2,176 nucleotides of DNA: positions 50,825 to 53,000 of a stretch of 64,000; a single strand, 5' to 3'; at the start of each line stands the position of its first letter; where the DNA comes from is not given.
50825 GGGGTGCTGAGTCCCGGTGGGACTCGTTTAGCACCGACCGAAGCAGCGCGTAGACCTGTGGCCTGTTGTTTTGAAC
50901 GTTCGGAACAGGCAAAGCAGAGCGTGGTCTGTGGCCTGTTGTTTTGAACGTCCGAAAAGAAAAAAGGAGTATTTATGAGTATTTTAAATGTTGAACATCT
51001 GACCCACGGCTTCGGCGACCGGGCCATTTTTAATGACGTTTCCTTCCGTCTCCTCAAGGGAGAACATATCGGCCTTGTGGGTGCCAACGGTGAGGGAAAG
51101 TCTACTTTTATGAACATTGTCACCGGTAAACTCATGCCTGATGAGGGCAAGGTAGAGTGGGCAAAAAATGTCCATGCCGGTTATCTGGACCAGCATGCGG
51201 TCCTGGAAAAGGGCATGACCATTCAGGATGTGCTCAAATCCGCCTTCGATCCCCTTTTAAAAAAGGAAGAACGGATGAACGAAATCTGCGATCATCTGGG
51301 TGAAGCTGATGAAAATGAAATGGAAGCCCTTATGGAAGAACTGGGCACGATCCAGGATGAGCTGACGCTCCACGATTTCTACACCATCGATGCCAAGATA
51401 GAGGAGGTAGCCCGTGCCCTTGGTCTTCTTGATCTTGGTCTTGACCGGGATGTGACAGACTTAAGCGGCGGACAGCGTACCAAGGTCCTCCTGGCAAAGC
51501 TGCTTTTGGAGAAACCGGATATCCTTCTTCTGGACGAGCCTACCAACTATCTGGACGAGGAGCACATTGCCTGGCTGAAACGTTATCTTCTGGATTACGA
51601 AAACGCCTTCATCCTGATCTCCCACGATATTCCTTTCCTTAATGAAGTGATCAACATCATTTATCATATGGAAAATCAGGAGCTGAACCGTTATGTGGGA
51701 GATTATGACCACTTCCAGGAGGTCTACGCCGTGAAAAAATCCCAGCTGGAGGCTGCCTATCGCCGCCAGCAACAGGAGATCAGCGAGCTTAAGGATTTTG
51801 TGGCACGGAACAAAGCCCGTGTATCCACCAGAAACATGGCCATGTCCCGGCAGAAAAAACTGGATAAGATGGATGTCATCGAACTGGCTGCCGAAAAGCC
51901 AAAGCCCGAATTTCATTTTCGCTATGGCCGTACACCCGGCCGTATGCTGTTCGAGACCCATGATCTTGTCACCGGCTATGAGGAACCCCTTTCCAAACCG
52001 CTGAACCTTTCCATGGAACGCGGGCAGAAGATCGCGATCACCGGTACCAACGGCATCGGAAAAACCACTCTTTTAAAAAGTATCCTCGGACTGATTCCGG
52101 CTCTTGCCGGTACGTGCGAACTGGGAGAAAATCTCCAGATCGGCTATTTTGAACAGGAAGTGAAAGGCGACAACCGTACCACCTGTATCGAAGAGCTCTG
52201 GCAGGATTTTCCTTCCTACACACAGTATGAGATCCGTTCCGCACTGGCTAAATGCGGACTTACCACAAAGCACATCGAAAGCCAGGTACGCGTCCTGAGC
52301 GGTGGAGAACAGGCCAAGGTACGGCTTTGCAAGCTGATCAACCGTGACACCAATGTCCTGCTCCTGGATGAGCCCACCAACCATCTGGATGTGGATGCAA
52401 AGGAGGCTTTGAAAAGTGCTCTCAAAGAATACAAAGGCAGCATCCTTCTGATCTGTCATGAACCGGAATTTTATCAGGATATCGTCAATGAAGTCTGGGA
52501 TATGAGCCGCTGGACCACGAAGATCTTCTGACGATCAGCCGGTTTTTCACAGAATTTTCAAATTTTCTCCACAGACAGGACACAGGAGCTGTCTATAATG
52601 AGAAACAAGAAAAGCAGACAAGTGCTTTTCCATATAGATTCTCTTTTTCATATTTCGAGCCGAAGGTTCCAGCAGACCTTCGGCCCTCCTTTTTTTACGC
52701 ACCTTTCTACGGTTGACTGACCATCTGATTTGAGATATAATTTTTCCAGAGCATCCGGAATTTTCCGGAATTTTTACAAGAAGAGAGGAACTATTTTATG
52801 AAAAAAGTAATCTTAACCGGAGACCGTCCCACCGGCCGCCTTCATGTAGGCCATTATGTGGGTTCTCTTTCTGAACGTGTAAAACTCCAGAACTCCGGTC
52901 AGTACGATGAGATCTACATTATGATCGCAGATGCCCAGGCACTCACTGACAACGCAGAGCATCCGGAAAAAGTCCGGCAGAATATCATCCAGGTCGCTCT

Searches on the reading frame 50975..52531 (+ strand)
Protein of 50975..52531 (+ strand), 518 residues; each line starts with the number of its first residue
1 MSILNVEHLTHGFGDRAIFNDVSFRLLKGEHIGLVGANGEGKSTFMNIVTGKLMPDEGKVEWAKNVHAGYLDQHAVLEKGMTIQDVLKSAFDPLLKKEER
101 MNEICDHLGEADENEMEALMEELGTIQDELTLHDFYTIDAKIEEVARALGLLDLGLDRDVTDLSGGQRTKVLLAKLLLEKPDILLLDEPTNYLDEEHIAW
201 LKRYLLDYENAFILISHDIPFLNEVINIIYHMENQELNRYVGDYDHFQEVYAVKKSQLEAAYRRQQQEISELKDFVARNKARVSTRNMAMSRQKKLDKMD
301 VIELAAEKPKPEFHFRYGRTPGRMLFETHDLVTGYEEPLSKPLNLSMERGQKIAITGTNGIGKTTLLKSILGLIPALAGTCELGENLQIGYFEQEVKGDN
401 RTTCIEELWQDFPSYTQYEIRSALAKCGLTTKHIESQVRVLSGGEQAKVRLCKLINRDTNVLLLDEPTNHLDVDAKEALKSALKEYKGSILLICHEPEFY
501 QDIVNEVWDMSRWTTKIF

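Call 8: search_protein_families(library=ncbifam, proteins=[window:50975-52531:+])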
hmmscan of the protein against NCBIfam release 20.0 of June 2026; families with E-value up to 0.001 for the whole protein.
window:50975-52531:+ (518 aa): 192 families (the best 25 are shown)
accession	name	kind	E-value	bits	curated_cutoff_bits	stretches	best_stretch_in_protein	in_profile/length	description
NF000355.4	ribo_prot_ABC_F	equivalog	4e-120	402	380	2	4-298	3-253/499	ribosomal protection-like ABC-F family protein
NF011646.0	PRK15064.1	equivalog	1.3e-102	343.9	762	1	5-512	3-510/530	ABC-F family ATPase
NF008775.0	PRK11819.1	equivalog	1.6e-96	324.2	599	1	7-506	10-511/556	energy-dependent translational throttle protein EttA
TIGR03719.1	ABC_ABC_ChvD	subfamily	5.3e-95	319.1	806.75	1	7-504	8-507/552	energy-dependent translational throttle protein EttA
NF007921.0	PRK10636.1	equivalog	1e-88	298.3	917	2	102-501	92-491/638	ABC transporter ATP-binding protein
NF050005.1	ABC_ATPase_Uup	equivalog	1.3e-88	297.8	900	1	1-508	1-508/636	ATP-binding cassette ATPase Uup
NF000514.1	ABCF_OptrA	exception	2.3e-87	293.9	1450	1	18-505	35-527/655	ABC-F type ribosomal protection protein OptrA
NF008358.0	PRK11147.1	equivalog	8.9e-82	275.3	936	1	1-508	1-508/635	ABC transporter ATP-binding protein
NF000169.2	ABCF_Sal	exception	1.9e-81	274.3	725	2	118-511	87-502/542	Sal family ABC-F type ribosomal protection protein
NF000170.2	ABCF_Vga_all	exception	1.2e-79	268.3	725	2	286-512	231-455/521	Vga family ABC-F type ribosomal protection protein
NF000171.1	ABCF_producer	exception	5.3e-75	252.9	800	2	5-290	5-291/541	TlrC/CarA/OleB/SrmB family ABC-F type ribosomal protection protein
NF000168.2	ABCF_Msr_all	exception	2.6e-74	250.6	680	3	270-510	249-478/487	Msr family ABC-F type ribosomal protection protein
NF043038.1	ABCF_CplR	exception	3.8e-70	237.1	780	3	339-509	301-468/544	ABC-F type ribosomal protection protein CplR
NF000167.2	ABCF_Lsa_all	exception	9.3e-68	229.4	750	4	139-293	91-246/492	Lsa family ABC-F type ribosomal protection protein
NF000166.1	ABCF_CarA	exception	8.4e-57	192.6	1050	2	4-284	6-295/556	ABC-F type ribosomal protection protein Car(A)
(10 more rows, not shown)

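Call 9: search_protein_families(library=pfam, proteins=[window:50975-52531:+])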
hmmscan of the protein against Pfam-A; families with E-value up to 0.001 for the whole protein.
window:50975-52531:+ (518 aa): 15 families
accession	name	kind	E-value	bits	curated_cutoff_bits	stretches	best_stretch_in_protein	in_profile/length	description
PF00005.33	ABC_tran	-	2e-52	177.8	25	2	19-191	1-137/137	ABC transporter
PF12848.13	ABC_tran_Xtn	-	8.1e-21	74.3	25.9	1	230-315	1-85/85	ABC transporter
PF02463.25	SMC_N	-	1.4e-08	34.9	40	0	129-228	135-208/220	RecF/RecN/SMC N terminal domain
PF13304.12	AAA_21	-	3.7e-08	34.2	27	0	157-199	232-280/304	AAA domain, putative AbiEii toxin, Type IV TA system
PF13555.12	AAA_29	-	3.1e-06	27.3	27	0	348-371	20-43/61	P-loop containing region of AAA domain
PF00910.28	RNA_helicase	-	9.8e-05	23.2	21.5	0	34-90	3-62/105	RNA helicase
PF13521.12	AAA_28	-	0.00025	21.7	27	0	352-370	1-19/164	AAA domain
PF13401.12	AAA_22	-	0.00027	21.7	27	0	353-496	8-124/130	AAA domain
PF05729.18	NACHT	-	0.00032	21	26.7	0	353-371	3-21/167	NACHT domain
PF00006.31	ATP-synt_ab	-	0.00032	20.8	29.5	0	345-371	9-35/213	ATP synthase alpha/beta family, nucleotide-binding domain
PF03193.22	RsgA_GTPase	-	0.00042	20.6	30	0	26-54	103-131/174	RsgA GTPase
PF01926.29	MMR_HSR1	-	0.00062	20.3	21.9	0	32-52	2-22/113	50S ribosome-binding GTPase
PF13479.12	AAA_24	-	0.00063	20.1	27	0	350-370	2-22/195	AAA domain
PF25199.1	nSTAND_NTPase5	-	0.00068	19.9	34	0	32-66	44-79/145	Novel STAND NTPase 5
PF04310.18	MukB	-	0.00068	19.9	23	0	33-70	30-67/226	MukB N-terminal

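Call 10: find_related_loci(query=window:50975-52531:+, collection=genome_contigs, flank=8000)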
Query window:50975-52531:+ (518 aa) in genome_contigs; peptide patterns used: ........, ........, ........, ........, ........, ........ (x = any residue, [..] = any of these).
600 stretches matched a pattern (row limit reached: there are more); 597 encode a relative of the query (tblastn E <= 1e-3); the best 80 are kept; 80 distinct loci.
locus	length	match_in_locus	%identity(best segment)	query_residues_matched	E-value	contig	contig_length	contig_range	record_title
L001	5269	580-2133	93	1-518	0e+0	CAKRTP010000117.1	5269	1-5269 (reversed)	MAG: uncultured Blautia sp. isolate REFINED_METABAT215_TOP10_CONTIGS_1500_ASSEMBLY_K77_MERGED__Hadza_PheChl_Fiber-Hadza-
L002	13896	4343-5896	93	1-518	0e+0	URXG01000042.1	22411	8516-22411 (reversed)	uncultured Blautia sp. isolate UMGS1434 genome assembly, contig: NODE_1066_length_22411_cov_6.996198, whole genome shotg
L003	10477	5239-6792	93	1-518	0e+0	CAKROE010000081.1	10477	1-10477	MAG: uncultured Blautia sp. isolate REFINED_METABAT215_TOP10_CONTIGS_1500_ASSEMBLY_K77_MERGED__Hadza_MoBio_hadza-E-H_N_1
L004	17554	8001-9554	89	1-518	0e+0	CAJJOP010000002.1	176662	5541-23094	MAG TPA_asm: uncultured Roseburia sp. isolate ERR1190848-bin.20 genome assembly, contig: NODE_19_length_176662_cov_41.55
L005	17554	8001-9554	91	1-518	0e+0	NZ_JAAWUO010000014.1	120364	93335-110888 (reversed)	Blautia schinkii strain MSK.6.26 NODE_14_length_120364_cov_136.787, whole genome shotgun sequence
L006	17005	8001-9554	89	1-518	0e+0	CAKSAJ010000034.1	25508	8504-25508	MAG: uncultured Schaedlerella sp. isolate REFINED_METABAT215_TOP10_CONTIGS_1500_ASSEMBLY_K77_MERGED__Hadza_PheChl_Fiber-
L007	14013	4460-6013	91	1-518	0e+0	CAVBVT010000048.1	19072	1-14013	Eggerthellaceae bacterium isolate G02641-L1_cleanbin_000021 genome assembly, contig: Spades_G02641-L1_contig_1213, whole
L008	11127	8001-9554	86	1-518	0e+0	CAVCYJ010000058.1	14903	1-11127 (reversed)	Holdemanella biformis isolate H07666-L1_cleanbin_000042 genome assembly, contig: Spades_H07666-L1_contig_2881, whole gen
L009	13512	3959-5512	86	1-518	0e+0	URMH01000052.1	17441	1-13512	uncultured Blautia sp. isolate UMGS1138 genome assembly, contig: NODE_1652_length_17441_cov_4.335500, whole genome shotg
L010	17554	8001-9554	87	1-518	0e+0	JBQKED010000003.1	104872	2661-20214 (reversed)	Faecalimonas sp. LCP19S3_D12 contig00003, whole genome shotgun sequence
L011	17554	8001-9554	85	1-518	0e+0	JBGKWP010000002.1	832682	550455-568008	MAG: Roseburia sp. isolate D1217bin56 contig_2703, whole genome shotgun sequence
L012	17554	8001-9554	85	1-518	0e+0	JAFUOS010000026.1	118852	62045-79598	MAG: Tyzzerella sp. isolate RGIG4687 Roe_deer_Rectum-5__c3309, whole genome shotgun sequence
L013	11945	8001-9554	83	1-518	0e+0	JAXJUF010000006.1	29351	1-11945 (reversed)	MAG: Acutalibacteraceae bacterium isolate DOME_MAG_498 498_C0108_k141_68809, whole genome shotgun sequence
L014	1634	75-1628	84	1-518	0e+0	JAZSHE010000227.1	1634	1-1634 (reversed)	MAG: Ruminococcus sp. isolate T1900044576_TS20190042.MAGScoT_cleanbin_000018 SGB_498_k141_171977, whole genome shotgun s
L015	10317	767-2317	84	1-515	0e+0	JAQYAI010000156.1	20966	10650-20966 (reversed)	MAG: bacterium isolate SUG1685 k141_7588290, whole genome shotgun sequence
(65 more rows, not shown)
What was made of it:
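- On ARE ABC-F ribosome-stalling attenuator: Identity is 77-93% across many Lachnospiraceae genera (call 10), which fits a housekeeping paralogue.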

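Call 44: search_solved_structures(query=window:50975-52531:+, max_evalue=1e-30)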
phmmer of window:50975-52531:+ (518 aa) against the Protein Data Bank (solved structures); distinct sequences matched with E-value up to 1e-30: 25.
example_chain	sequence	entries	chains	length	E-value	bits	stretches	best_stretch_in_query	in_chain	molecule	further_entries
9vvi_W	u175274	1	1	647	7.9e-83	282.2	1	14-505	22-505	Probable ATP-binding protein YheS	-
9njf_Y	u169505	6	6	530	1.1e-79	271.8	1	8-509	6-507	Probable ATP-binding protein YbiT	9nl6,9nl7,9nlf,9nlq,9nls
7p7q_0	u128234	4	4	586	1.8e-72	248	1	12-503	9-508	ARE-ABC-F family resistance factor PoxtA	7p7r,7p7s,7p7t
7msc_x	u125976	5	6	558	3.5e-72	247.1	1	9-500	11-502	Energy-dependent translational throttle protein EttA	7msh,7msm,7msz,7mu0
9nlh_H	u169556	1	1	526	1.2e-71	245.3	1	14-506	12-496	YheS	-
3j5s_D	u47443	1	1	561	1.4e-67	231.9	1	16-296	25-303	Energy-dependent translational throttle A (EttA)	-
4fin_A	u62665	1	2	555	1.5e-67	231.8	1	16-296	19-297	EttA (YjjK) ABCF family protein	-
9nl5_E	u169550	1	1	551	3.8e-66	227.2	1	16-509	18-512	EttA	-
9nlb_E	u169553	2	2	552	3.8e-66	227.2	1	16-509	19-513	Energy-dependent translational throttle protein EttA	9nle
5zxd_A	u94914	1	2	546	4.2e-63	217.1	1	15-510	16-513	ATP-binding cassette sub-family F member 1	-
9nlj_U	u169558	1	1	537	6.9e-61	209.8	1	2-509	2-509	Uup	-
6r84_A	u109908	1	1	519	1.3e-56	195.7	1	14-510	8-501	ABC transporter ATP-binding protein ARB1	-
8buu_9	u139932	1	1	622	3.6e-55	191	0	278-504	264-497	ExpZ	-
6ha8_V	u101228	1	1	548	6.1e-55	190.2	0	278-505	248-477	Nucleotide-binding protein ExpZ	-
7nhl_0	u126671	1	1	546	4.2e-51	177.5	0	284-518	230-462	Lincosamide-streptogramin A resistance protein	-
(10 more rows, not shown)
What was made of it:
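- On ARE ABC-F ribosome-stalling attenuator: The best solved relatives are YheS and YbiT (call 44).
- The nearest solved relatives are YheS and YbiT (call 44).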

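Call 47: find_encoding_contigs(protein=window:50975-52531:+, flank=3000, max_places=10)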
Protein window:50975-52531:+ (518 aa): 24 contigs read that carry it; 10 places shown.
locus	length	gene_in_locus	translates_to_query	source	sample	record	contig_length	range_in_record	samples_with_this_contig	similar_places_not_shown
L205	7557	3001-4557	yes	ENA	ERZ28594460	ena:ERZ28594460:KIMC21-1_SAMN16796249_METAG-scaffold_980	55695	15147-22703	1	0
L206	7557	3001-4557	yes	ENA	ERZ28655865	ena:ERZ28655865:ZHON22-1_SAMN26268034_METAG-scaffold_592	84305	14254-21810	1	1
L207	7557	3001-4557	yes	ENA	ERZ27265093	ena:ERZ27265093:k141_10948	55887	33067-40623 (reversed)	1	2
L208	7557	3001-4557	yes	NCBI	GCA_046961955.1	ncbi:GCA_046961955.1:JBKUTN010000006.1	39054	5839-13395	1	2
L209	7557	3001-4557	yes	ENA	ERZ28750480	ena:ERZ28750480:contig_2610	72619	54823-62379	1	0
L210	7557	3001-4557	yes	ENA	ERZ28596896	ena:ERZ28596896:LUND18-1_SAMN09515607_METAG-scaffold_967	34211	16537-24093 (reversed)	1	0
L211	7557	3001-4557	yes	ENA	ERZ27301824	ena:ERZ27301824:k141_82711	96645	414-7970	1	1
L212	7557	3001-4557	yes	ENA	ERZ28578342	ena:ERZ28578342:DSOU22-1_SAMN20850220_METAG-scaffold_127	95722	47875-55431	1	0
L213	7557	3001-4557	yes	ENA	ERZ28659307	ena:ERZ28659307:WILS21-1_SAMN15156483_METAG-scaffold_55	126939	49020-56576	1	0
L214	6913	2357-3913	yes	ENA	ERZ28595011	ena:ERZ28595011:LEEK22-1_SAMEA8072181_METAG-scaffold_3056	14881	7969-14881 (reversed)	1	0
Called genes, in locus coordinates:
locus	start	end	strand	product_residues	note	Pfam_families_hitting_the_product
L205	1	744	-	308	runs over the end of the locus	PF12833:HTH_18, PF00165:HTH_AraC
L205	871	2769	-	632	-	PF00728:Glyco_hydro_20, PF18088:Glyco_H_20C_C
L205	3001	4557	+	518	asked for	PF02463:SMC_N (faint), PF13555:AAA_29 (faint), PF00005:ABC_tran, PF13304:AAA_21 (faint), PF12848:ABC_tran_Xtn, PF00005:ABC_tran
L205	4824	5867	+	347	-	PF00579:tRNA-synt_1b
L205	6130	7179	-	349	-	PF00532:Peripla_BP_1 (faint), PF13407:Peripla_BP_4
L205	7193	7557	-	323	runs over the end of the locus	PF13407:Peripla_BP_4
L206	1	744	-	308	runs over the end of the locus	PF12833:HTH_18, PF00165:HTH_AraC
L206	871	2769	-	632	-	PF00728:Glyco_hydro_20, PF18088:Glyco_H_20C_C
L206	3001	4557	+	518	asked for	PF02463:SMC_N (faint), PF13555:AAA_29 (faint), PF00005:ABC_tran, PF13304:AAA_21 (faint), PF12848:ABC_tran_Xtn, PF00005:ABC_tran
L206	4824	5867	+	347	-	PF00579:tRNA-synt_1b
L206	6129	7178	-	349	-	PF00532:Peripla_BP_1 (faint), PF13407:Peripla_BP_4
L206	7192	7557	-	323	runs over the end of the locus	PF13407:Peripla_BP_4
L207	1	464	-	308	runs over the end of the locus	PF12833:HTH_18, PF00165:HTH_AraC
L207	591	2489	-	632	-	PF00728:Glyco_hydro_20, PF18088:Glyco_H_20C_C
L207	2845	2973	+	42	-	-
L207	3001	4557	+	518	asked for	PF02463:SMC_N (faint), PF13555:AAA_29 (faint), PF00005:ABC_tran, PF13304:AAA_21 (faint), PF12848:ABC_tran_Xtn, PF00005:ABC_tran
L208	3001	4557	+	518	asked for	PF02463:SMC_N (faint), PF13555:AAA_29 (faint), PF00005:ABC_tran, PF13304:AAA_21 (faint), PF12848:ABC_tran_Xtn, PF00005:ABC_tran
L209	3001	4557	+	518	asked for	PF02463:SMC_N (faint), PF13555:AAA_29 (faint), PF00005:ABC_tran, PF13304:AAA_21 (faint), PF12848:ABC_tran_Xtn, PF00005:ABC_tran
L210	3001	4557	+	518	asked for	PF02463:SMC_N (faint), PF13555:AAA_29 (faint), PF00005:ABC_tran, PF13304:AAA_21 (faint), PF12848:ABC_tran_Xtn, PF00005:ABC_tran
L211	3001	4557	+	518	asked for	PF02463:SMC_N (faint), PF13555:AAA_29 (faint), PF00005:ABC_tran, PF13304:AAA_21 (faint), PF12848:ABC_tran_Xtn, PF00005:ABC_tran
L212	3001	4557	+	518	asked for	PF02463:SMC_N (faint), PF13555:AAA_29 (faint), PF00005:ABC_tran, PF13304:AAA_21 (faint), PF12848:ABC_tran_Xtn, PF00005:ABC_tran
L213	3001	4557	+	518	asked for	PF02463:SMC_N (faint), PF13555:AAA_29 (faint), PF00005:ABC_tran, PF13304:AAA_21 (faint), PF12848:ABC_tran_Xtn, PF00005:ABC_tran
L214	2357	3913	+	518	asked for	PF02463:SMC_N (faint), PF13555:AAA_29 (faint), PF00005:ABC_tran, PF13304:AAA_21 (faint), PF12848:ABC_tran_Xtn, PF00005:ABC_tran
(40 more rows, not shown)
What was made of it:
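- Tried and rejected: The empty site had to come from exact-protein look-ups instead (call 47).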

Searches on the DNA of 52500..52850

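Call 71: search_rna_families(source=window, start=52500, end=52850, threshold=evalue, max_evalue=1)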
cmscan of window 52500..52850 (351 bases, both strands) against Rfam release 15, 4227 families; matches with E-value up to 1: 1.
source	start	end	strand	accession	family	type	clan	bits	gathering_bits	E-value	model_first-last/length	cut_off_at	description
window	52618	52701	+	RF00519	suhB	Gene; sRNA;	CL00108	18.3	41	0.18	1-77/77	no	Makes More Granules Regulator RNA (mmgR)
